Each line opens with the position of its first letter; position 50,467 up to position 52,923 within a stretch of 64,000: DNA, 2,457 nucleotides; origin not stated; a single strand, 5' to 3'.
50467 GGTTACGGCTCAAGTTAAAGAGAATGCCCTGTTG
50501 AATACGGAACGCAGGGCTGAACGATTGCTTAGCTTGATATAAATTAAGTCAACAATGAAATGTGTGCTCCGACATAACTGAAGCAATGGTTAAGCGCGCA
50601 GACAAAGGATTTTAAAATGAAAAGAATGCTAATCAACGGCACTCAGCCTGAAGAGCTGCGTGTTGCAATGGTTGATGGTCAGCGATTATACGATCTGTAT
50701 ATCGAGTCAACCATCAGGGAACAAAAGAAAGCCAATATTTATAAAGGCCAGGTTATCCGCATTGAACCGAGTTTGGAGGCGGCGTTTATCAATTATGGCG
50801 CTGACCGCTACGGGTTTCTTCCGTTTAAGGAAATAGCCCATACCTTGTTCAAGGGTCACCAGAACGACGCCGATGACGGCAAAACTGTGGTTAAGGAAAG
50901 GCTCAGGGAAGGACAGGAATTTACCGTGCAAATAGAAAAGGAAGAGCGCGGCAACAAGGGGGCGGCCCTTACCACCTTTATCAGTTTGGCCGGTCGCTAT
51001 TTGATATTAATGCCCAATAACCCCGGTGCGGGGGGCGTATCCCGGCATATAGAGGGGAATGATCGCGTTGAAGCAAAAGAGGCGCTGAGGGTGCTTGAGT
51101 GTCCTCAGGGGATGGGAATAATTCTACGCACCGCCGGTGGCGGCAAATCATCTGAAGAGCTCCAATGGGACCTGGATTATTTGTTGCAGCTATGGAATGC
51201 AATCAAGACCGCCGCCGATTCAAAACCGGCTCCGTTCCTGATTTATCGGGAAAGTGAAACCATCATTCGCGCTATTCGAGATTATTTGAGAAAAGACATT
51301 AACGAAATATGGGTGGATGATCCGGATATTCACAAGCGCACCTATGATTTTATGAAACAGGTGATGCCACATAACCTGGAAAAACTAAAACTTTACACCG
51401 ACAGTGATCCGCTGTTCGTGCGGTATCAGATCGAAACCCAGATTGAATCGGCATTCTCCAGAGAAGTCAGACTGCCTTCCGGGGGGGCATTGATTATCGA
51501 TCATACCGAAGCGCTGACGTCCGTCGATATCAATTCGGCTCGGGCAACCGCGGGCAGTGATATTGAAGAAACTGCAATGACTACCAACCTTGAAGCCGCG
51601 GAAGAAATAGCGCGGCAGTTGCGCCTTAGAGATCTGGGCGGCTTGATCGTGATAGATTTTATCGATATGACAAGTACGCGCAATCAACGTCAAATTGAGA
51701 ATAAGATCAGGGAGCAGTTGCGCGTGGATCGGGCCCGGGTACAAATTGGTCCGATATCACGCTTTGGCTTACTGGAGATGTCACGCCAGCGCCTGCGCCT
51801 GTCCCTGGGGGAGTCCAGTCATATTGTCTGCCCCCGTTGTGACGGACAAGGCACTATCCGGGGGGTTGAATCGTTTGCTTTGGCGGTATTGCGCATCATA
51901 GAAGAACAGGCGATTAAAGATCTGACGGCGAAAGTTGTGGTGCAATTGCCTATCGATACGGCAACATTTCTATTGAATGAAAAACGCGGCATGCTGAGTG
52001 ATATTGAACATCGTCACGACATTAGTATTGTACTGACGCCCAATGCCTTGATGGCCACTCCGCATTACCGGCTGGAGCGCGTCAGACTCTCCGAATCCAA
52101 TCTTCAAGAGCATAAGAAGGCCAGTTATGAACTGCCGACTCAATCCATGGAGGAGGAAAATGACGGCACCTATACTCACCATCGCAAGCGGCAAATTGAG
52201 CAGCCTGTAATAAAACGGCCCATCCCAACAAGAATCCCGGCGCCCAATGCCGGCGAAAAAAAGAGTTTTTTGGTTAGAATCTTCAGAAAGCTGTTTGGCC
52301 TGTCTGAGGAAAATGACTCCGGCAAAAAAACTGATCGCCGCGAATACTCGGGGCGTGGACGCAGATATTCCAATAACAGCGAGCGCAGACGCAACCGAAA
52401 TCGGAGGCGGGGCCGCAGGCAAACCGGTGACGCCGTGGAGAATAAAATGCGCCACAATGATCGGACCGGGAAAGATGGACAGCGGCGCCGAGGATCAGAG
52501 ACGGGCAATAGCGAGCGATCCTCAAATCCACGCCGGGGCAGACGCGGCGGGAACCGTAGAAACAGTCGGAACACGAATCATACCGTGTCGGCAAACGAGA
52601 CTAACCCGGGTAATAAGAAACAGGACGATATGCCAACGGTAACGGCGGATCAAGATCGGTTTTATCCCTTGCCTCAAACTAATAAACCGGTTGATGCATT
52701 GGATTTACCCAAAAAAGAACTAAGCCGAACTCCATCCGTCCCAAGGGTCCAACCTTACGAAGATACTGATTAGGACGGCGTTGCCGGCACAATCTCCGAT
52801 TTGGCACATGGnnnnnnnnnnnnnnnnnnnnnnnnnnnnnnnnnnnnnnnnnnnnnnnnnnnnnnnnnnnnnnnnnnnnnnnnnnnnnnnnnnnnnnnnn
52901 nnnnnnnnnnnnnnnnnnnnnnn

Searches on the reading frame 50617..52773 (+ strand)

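Call 41: search_protein_families(library=pfam, proteins=[window:50617-52773:+], max_evalue=0.001)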
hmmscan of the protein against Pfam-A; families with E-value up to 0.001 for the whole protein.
window:50617-52773:+ (718 aa): 3 families
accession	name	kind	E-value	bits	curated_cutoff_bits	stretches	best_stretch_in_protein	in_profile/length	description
PF10150.14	RNase_E_G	-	1.9e-98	329.7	25.5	1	123-392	1-269/270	Ribonuclease E/G family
PF20833.2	RNase_E_G_Thio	-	2.6e-30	104.8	26.8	1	404-489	1-86/86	RNase E/G, Thioredoxin-like domain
PF00575.29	S1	-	1.4e-06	29.1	22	1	36-119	2-72/74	S1 RNA binding domain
